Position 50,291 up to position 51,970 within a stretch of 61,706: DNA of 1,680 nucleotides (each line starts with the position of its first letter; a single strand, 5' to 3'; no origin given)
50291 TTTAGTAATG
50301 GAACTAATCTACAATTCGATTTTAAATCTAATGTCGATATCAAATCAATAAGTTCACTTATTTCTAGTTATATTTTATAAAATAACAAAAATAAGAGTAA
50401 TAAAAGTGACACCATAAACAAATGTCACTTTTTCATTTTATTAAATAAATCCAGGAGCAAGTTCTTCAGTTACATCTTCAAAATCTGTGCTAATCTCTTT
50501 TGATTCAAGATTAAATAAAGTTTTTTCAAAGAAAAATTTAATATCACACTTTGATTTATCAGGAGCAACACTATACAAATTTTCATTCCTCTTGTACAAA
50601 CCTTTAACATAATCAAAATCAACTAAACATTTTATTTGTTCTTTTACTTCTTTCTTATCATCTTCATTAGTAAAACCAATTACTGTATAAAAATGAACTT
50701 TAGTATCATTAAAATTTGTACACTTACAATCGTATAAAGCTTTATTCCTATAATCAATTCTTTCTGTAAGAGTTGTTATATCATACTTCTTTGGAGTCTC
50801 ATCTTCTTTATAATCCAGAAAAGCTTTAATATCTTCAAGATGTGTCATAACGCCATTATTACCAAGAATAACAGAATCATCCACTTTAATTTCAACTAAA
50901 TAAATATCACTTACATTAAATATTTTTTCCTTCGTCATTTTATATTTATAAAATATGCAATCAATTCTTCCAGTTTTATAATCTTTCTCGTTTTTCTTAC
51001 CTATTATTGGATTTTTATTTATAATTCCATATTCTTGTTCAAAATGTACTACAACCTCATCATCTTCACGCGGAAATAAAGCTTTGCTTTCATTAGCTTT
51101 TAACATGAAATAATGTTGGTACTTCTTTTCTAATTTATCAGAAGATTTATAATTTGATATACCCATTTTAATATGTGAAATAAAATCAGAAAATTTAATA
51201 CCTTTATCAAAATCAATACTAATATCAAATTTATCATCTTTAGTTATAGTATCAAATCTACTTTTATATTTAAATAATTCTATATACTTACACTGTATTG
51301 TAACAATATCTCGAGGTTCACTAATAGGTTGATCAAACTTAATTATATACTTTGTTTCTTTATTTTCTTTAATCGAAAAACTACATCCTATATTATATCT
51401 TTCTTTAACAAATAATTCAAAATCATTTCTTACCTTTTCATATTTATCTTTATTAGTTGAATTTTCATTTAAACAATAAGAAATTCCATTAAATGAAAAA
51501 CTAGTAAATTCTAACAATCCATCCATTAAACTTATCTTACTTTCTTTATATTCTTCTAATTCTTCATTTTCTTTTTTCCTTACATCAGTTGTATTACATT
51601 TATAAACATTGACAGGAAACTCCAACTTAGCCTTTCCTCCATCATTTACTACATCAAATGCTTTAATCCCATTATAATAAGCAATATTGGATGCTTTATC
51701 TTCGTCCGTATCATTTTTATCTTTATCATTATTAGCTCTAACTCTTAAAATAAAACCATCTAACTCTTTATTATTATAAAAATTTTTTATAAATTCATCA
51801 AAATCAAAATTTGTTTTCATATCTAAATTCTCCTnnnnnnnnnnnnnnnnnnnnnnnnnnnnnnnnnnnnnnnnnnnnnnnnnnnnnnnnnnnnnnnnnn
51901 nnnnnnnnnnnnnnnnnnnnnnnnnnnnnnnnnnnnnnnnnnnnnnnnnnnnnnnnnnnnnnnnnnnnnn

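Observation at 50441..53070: Two-gene nuclease operon (beta-CASP MBL + PD-(D/E)xK protein): candidate undescribed defence module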

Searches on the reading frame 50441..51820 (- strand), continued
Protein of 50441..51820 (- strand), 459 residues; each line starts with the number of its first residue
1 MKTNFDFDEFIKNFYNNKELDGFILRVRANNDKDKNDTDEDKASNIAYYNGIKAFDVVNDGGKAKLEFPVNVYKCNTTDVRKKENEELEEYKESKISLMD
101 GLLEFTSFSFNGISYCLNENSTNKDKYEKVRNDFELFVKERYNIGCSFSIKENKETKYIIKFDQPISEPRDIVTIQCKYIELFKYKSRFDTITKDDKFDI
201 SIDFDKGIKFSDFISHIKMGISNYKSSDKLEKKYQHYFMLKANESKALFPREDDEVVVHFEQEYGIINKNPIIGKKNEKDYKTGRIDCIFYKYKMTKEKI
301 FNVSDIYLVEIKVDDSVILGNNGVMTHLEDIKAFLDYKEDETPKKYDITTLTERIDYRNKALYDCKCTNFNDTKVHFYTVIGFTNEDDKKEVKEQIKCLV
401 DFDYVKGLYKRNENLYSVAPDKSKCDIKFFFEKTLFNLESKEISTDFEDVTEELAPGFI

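Call 61: search_solved_structures(query=L001:5979-6713:+, max_evalue=0.1)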
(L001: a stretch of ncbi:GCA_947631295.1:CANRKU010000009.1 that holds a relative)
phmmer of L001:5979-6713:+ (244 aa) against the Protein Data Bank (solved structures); distinct sequences matched with E-value up to 0.1: 1.
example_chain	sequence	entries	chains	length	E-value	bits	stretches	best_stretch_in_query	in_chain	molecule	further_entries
3op7_A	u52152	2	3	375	0.012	18.4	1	47-108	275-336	Aminotransferase class I and II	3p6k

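Call 64: find_encoding_contigs(protein=P0002, flank=10000, max_places=3)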
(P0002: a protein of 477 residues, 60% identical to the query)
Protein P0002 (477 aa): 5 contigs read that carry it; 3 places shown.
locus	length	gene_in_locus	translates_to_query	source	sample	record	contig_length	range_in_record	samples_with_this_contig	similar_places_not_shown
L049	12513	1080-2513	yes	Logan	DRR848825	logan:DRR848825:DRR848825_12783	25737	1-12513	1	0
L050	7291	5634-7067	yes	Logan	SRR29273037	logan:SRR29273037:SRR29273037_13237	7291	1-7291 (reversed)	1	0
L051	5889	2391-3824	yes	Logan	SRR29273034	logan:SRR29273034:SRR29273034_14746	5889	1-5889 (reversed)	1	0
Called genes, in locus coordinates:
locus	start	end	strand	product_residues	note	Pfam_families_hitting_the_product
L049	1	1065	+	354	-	?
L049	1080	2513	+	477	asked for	-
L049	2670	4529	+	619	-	PF11397:GlcNAc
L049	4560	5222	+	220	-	-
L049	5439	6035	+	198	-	-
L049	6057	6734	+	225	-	PF01128:IspD, PF02348:CTP_transf_3, PF12804:NTP_transf_3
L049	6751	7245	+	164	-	PF02870:Methyltransf_1N, PF01035:DNA_binding_1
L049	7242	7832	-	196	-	-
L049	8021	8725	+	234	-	-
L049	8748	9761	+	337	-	-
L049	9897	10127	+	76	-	-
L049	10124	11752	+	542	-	-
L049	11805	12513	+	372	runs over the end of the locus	-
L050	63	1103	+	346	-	-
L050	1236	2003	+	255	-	-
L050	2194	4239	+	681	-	PF02811:PHP, PF07733:DNA_pol3_alpha, PF17657:DNA_pol3_finger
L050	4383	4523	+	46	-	-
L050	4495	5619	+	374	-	PF12706:Lactamase_B_2, PF00753:Lactamase_B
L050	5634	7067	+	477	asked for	-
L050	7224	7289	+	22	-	?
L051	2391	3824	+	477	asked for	-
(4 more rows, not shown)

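Call 72: fold_search(model_id=the predicted structure, library=viral)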
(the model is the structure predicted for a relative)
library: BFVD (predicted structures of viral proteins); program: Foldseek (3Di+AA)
matches with E <= 10: 1212; with E <= 0.001: 0
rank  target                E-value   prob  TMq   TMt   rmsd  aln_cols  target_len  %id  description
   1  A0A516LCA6            1.6e-03  0.12  0.09  0.05  20.2       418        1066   11  (no name in the UniProt tables at hand)
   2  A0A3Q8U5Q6            1.1e-02  0.25  0.11  0.14  19.1       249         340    9  (no name in the UniProt tables at hand)
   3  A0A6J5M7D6            1.3e-02  0.09  0.11  0.07  23.9       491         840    8  Hint domain containing protein [uncultured Caudovirales phage]
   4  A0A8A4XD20            1.3e-02  0.91  0.12  0.24  11.6       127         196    9  Uncharacterized protein [Grus japonensis Chaphamaparvovirus]
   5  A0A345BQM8            2.2e-02  0.23  0.13  0.20  18.8       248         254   12  (no name in the UniProt tables at hand)
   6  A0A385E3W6            2.3e-02  0.28  0.11  0.21  17.7       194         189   12  (no name in the UniProt tables at hand)
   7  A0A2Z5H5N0            2.5e-02  0.84  0.15  0.21   8.7       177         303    9  Uncharacterized protein [Mycobacterium phage Priya]
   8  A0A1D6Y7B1            2.8e-02  0.72  0.13  0.10  12.0       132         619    9  (no name in the UniProt tables at hand)
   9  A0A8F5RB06            2.8e-02  0.38  0.11  0.14  16.3       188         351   12  Replication initiator protein [Microvirus mar42]
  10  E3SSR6                3.1e-02  0.87  0.14  0.44   7.2       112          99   13  Uncharacterized protein [Prochlorococcus phage P-HM2]
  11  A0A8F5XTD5            3.1e-02  0.14  0.11  0.10  23.2       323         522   10  Replication initiator protein [Microvirus mar54]
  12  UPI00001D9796         3.3e-02  0.87  0.12  0.37   6.6       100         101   14  (no name look-up for this kind of identifier)
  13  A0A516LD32            3.5e-02  0.92  0.15  0.43   8.6       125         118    8  (no name in the UniProt tables at hand)
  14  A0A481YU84            3.5e-02  0.13  0.11  0.04  19.9       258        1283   13  DNA-directed DNA polymerase [Marseillevirus LCMAC102]
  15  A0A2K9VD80            3.7e-02  0.98  0.16  0.54   4.4       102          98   14  Uncharacterized protein [Lactobacillus phage Semele]
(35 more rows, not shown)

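Call 94: search_protein_families(library=ncbifam, proteins=[L018:14770-19542:+, L038:1064-3985:+, L038:3996-9791:+], max_evalue=1e-10)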
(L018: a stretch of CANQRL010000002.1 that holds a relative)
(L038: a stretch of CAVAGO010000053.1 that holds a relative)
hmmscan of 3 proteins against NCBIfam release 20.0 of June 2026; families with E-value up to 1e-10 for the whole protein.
L018:14770-19542:+ (1590 aa): 33 families (the best 25 are shown)
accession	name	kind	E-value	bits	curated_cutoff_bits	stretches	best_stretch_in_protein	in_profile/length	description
NF001688.0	PRK00448.1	equivalog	0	1704.6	873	3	960-1590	826-1444/1445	PolC-type DNA polymerase III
TIGR01405.1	polC_Gram_pos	equivalog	0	1494.2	1043.45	3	959-1590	590-1211/1211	DNA polymerase III subunit alpha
TIGR00594.1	polc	superfamily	5.7e-52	176.9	434.35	1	645-885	71-295/1022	DNA polymerase III subunit alpha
NF005906.0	PRK07883.1-4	equivalog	2.3e-48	164.9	495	1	461-636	2-174/563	DEDD exonuclease domain-containing protein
NF004226.0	PRK05673.1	equivalog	5.1e-46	157.1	1002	1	652-1048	79-385/1146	DNA polymerase III subunit alpha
NF005981.0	PRK08074.1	equivalog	7.5e-44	149.9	789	1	465-647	3-183/931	ATP-dependent DNA helicase DinG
NF005298.0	PRK06826.1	equivalog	3.5e-42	144.2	1260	1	658-1047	86-379/1151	DNA polymerase III subunit alpha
NF005905.0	PRK07883.1-3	equivalog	9.5e-41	140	508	1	459-692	18-236/581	DEDD exonuclease domain-containing protein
NF005907.0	PRK07883.1-5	equivalog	3e-38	131.6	454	1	464-647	27-209/584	DEDD exonuclease domain-containing protein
NF006316.0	PRK08517.1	equivalog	3.6e-36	124.9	247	1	398-636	6-236/270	3'-5' exonuclease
NF005289.0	PRK06807.1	equivalog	5.6e-36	124.3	335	1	466-633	9-172/313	3'-5' exonuclease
TIGR01407.1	dinG_rel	hypoth_equivalog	1.7e-34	119.2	547.7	1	466-634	1-166/889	putative DnaQ family exonuclease/DinG family helicase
NF005836.0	PRK07740.1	equivalog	2e-32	112.6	261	1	465-649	59-242/244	hypothetical protein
TIGR00573.1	dnaq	subfamily_domain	1.9e-31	109.3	71.5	1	462-680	4-211/217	exonuclease, DNA polymerase III, epsilon subunit family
TIGR01406.1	dnaQ_proteo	equivalog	2.2e-29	102.7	222.7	1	468-632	3-171/231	DNA polymerase III subunit epsilon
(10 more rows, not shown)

L038:1064-3985:+ (973 aa): 13 families
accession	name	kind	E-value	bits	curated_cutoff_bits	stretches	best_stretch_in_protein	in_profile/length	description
NF004226.0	PRK05673.1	equivalog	1e-273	911.2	1002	2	204-972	261-1062/1146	DNA polymerase III subunit alpha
NF005377.0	PRK06920.1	equivalog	2.9e-264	879.7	1806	2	200-972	243-1023/1108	DNA polymerase III subunit alpha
TIGR00594.1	polc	superfamily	2.3e-261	870.2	434.35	2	197-933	252-1022/1022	DNA polymerase III subunit alpha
NF005298.0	PRK06826.1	equivalog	7.6e-251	835.3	1260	1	203-972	261-1072/1151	DNA polymerase III subunit alpha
NF005516.0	PRK07135.1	equivalog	3e-235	783.7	1084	1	10-964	6-966/974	DNA polymerase III DnaE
NF005582.0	PRK07279.1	equivalog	8.2e-207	689.5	1279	1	7-971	1-963/1033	DNA polymerase III subunit alpha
NF005617.0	PRK07374.1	equivalog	9.2e-207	689.5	1653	1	188-973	252-1081/1170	DNA polymerase III subunit alpha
NF004550.0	PRK05898.1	equivalog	1e-205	686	1182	1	7-916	1-919/971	DNA polymerase III subunit alpha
NF004225.0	PRK05672.1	subfamily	3.6e-153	512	939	1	205-972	257-1032/1047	error-prone DNA polymerase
NF007079.0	PRK09532.1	equivalog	1.2e-140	470.4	1525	1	192-684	254-781/876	DNA polymerase III subunit alpha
NF005616.0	PRK07373.1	equivalog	6.7e-51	173.2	646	2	675-832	34-191/449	DNA polymerase III subunit alpha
NF001688.0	PRK00448.1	equivalog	3.9e-23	81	873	0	181-322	779-914/1445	PolC-type DNA polymerase III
TIGR01405.1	polC_Gram_pos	equivalog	2.3e-18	65.3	1043.45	0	181-321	544-678/1211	DNA polymerase III subunit alpha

L038:3996-9791:+ (1931 aa): 31 families (the best 25 are shown)
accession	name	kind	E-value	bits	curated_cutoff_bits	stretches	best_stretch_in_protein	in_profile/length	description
NF001688.0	PRK00448.1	equivalog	0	1523.3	873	5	1290-1931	859-1444/1445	PolC-type DNA polymerase III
TIGR01405.1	polC_Gram_pos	equivalog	0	1373.9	1043.45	5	1289-1931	623-1211/1211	DNA polymerase III subunit alpha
TIGR00594.1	polc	superfamily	8.7e-50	169.7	434.35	1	847-993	78-218/1022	DNA polymerase III subunit alpha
NF004226.0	PRK05673.1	equivalog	7.8e-49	166.4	1002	2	846-993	81-223/1146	DNA polymerase III subunit alpha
NF005298.0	PRK06826.1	equivalog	1.9e-41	141.8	1260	1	845-992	81-223/1151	DNA polymerase III subunit alpha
NF005906.0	PRK07883.1-4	equivalog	3.7e-35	121.3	495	1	458-603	4-148/563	DEDD exonuclease domain-containing protein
NF005289.0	PRK06807.1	equivalog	3.7e-32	111.8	335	1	461-602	9-149/313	3'-5' exonuclease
NF005905.0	PRK07883.1-3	equivalog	2.4e-28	99.1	508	1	450-602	14-167/581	DEDD exonuclease domain-containing protein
NF006316.0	PRK08517.1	equivalog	2.6e-28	99.1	247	1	391-602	7-209/270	3'-5' exonuclease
NF005836.0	PRK07740.1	equivalog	3.3e-28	98.7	261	1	461-602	60-202/244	hypothetical protein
NF005907.0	PRK07883.1-5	equivalog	2.2e-27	95.7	454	1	460-599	28-168/584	DEDD exonuclease domain-containing protein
NF005981.0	PRK08074.1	equivalog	6.7e-26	90.5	789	1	460-601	3-144/931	ATP-dependent DNA helicase DinG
TIGR01407.1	dinG_rel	hypoth_equivalog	2.6e-25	88.9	547.7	1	461-605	1-144/889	putative DnaQ family exonuclease/DinG family helicase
NF004225.0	PRK05672.1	subfamily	7e-24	83.9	939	0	1753-1923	733-872/1047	error-prone DNA polymerase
NF004316.1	PRK05711.1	equivalog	6.3e-22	78.4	196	1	463-603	4-148/234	DNA polymerase III subunit epsilon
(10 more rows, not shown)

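Call 97: search_protein_representatives(alignment_id=A1)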
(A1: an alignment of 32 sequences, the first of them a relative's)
Query: 32 sequences, 451 profile positions. Proteins with E-value up to 0.001 (for the whole library): 148; up to 1e-10: 110; up to 1e-30: 68. The best 148 are listed.
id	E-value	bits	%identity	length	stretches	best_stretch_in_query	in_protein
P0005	2.1e-139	482.1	-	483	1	1-449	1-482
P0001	1.1e-130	453.4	-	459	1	1-449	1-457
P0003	1.3e-130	453.1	-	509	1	1-449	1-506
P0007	6.8e-129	447.5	-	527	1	1-449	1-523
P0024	3.3e-128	445.2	-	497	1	1-449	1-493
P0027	3.7e-122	425.2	-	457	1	1-450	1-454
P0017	1.0e-119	417.2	-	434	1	8-450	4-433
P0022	9.4e-118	410.7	-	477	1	1-449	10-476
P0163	4.4e-116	405.2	-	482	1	1-450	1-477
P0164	2.6e-115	402.7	-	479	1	7-450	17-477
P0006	3.6e-115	402.2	-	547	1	1-447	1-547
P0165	2.7e-114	399.3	-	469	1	1-448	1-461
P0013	2.4e-112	392.9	-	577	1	1-449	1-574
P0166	1.7e-105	370.3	-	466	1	1-431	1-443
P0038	1.4e-104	367.3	-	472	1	5-437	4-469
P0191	8.5e-54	199.9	-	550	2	53-439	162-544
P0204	2.5e-47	178.6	-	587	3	46-443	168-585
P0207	1.9e-40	155.9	-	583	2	67-438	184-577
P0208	1.5e-39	153.0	-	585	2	102-446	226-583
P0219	7.7e-21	91.3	-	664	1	5-430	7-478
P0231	1.6e-18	83.7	-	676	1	9-442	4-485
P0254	6.3e-11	58.6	-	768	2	220-386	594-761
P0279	1.3e-05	41.0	-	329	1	221-338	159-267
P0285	1.3e-04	37.8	-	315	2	226-338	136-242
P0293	9.6e-04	34.9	-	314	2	248-335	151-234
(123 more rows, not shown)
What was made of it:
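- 50441..51820 (-): Partner protein (459 aa): conserved N-terminal beta-rich domain, ferredoxin-like middle domain, and C-terminal putative PD-(D/E)xK nuclease domain (about res 205-459). The family has 148 representatives (call 97).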

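Call 98: search_protein_families(library=pfam, proteins=[P0254, P0204, P0207, P0191, P0219, P0231, P0208, P0279, P0285, P0293], max_evalue=0.01)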
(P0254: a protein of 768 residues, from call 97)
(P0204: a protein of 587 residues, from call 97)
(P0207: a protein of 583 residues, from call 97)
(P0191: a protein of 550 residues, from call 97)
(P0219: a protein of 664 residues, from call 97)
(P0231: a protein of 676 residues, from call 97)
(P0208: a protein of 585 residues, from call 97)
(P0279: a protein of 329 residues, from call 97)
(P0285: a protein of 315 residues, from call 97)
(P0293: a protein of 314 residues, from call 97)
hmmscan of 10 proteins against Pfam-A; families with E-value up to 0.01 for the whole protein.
P0254 (768 aa): 4 families
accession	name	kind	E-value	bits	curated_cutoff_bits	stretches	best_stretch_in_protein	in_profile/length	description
PF12706.13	Lactamase_B_2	-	8.6e-10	39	27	1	42-207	3-168/200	Beta-lactamase superfamily domain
PF00753.33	Lactamase_B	-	1.5e-07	32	22.7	1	35-173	11-150/196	Metallo-beta-lactamase superfamily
PF07521.17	RMMBL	-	0.00017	22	21.6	1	379-412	11-45/63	Zn-dependent metallo-hydrolase RNA specificity domain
PF13483.12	Lactamase_B_3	-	0.0027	18.2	24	0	35-173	12-111/160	Beta-lactamase superfamily domain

P0204 (587 aa): 0 families

P0207 (583 aa): 0 families

P0191 (550 aa): 1 family
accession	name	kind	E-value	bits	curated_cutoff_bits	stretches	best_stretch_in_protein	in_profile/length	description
PF17816.7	PDZ_4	-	0.0015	19.3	23.1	1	38-139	19-109/114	PDZ domain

P0219 (664 aa): 0 families

P0231 (676 aa): 0 families

P0208 (585 aa): 0 families

P0279 (329 aa): 0 families

P0285 (315 aa): 0 families

P0293 (314 aa): 0 families
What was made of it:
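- A second fusion architecture in P0254 (calls 97, 98).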

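Call 106: search_protein_families(library=padloc, proteins=[L006:2664-4100:+, L006:5747-6691:+, L006:224-1804:+], max_evalue=0.001)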
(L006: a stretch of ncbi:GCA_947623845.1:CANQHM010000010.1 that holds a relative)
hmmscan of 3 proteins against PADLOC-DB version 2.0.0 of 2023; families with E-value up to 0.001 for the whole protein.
L006:2664-4100:+ (478 aa): 0 families

L006:5747-6691:+ (314 aa): 0 families

L006:224-1804:+ (526 aa): 1 family
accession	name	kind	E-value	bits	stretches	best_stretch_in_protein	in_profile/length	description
PDLC05053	PDC-S62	-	3.5e-08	30.5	1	3-86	14-94/566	-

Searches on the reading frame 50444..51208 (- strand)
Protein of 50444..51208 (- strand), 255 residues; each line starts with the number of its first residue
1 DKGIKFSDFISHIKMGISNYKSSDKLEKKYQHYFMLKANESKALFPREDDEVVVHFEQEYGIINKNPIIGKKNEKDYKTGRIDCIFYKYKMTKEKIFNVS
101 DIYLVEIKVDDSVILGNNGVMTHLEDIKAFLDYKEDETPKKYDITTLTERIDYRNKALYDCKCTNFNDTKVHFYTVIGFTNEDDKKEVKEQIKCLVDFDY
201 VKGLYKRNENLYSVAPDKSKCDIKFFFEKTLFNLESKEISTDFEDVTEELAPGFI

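Call 71: predict_structure(alignment_id=A2)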
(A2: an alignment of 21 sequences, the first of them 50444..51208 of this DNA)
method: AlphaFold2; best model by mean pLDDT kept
length: 255 residues; sequences in the alignment: 21
mean_pLDDT: 91.3   pTM: 0.88
mean pLDDT of the five models: 91.3, 90.7, 89.3, 89.1, 89.0
residues with pLDDT >= 90: 186; 70-90: 61; 50-70: 8; < 50: 0
segments of 3 or more residues with pLDDT < 50: none
pLDDT, mean of each block of 10 residues (from residue 1): 82 89 84 92 96 93 88 86 96 92 96 91 95 74 88 93 95 97 95 95 87 95 97 87 97 95
secondary structure, 60 per line:
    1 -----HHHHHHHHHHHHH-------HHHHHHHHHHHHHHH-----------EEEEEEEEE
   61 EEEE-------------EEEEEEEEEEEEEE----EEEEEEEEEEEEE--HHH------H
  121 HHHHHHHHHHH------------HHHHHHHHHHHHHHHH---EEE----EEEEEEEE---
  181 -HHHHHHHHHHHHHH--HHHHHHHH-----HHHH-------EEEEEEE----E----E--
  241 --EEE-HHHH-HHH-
elements in order: H6-18 H26-40 E52-64 E78-91 E96-108 H120-131 H144-159 E163-165 E170-177 H182-195 H198-205 H211-214 E222-228 E243-245 H247-250

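Call 81: fold_search(model_id=the predicted structure, library=pdb)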
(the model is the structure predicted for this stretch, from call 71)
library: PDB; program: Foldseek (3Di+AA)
matches with E <= 10: 206; with E <= 0.001: 0
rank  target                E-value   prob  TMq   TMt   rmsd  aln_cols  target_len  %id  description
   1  8igg_B                3.2e-02  0.44  0.25  0.14  15.0       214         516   11  C2 reconstruction of the concave tetramer in the cube-like assembly of 201Phi2-1 gp105 (released 2023-05-03)
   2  8dgc_B                2.2e-01  0.08  0.18  0.04  14.9       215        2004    9  Avs3 bound to phage PhiV-1 terminase (released 2022-08-03)
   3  6ar6_A                2.2e-01  0.06  0.15  0.03  18.3       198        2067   14  Clostridioides difficile toxinB with DLD-4 darpin (released 2018-08-22)
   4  7sqr_A                3.2e-01  0.13  0.23  0.14  12.9       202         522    9  201phi2-1 Chimallin localized tetramer reconstruction (released 2022-07-27)
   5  7sqq_A                3.2e-01  0.13  0.23  0.13  12.9       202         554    9  201Phi2-1 Chimallin Cubic (O, 24mer) assembly (released 2022-07-27)
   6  2xlc_A                3.6e-01  0.03  0.13  0.12  16.8       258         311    8  Acetyl xylan esterase from Bacillus pumilus CECT5072 bound to paraoxon (released 2011-05-25)
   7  8igg_A                4.6e-01  0.03  0.14  0.09  15.7       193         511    7  C2 reconstruction of the concave tetramer in the cube-like assembly of 201Phi2-1 gp105 (released 2023-05-03)
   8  7sqs_A                5.6e-01  0.11  0.23  0.14  12.5       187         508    8  201phi2-1 Chimallin C1 localized reconstruction (released 2022-07-27)
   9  7xmj_B                5.6e-01  0.03  0.14  0.12  17.9       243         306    7  Crystal structure of carbohydrate esterase family 7 acetyl xylan esterase (released 2023-05-31)
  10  8t8p_AA               5.6e-01  0.03  0.10  0.09  25.8       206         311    9  33-mer FliF MS-ring from Salmonella (released 2024-02-28)
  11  6pqx_A                5.9e-01  0.02  0.11  0.08  18.3       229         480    8  Cryo-EM structure of HzTransib/nicked TIR substrate DNA hairpin forming complex (HFC) (released 2019-10-09)
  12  1l7a_A                7.2e-01  0.02  0.12  0.10  18.4       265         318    7  structural Genomics, crystal structure of Cephalosporin C deacetylase (released 2003-01-21)
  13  4hn3_C                8.1e-01  0.06  0.22  0.18  16.2       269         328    9  The crystal structure of a sex pheromone precursor (lmo1757) from Listeria monocytogenes EGD-e (released 2012-10-31)
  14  2xlb_A                8.6e-01  0.02  0.11  0.10  17.0       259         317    7  Acetyl xylan esterase from Bacillus pumilus without ligands (released 2011-05-25)
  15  7xmj_D                8.6e-01  0.01  0.11  0.10  18.4       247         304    9  Crystal structure of carbohydrate esterase family 7 acetyl xylan esterase (released 2023-05-31)
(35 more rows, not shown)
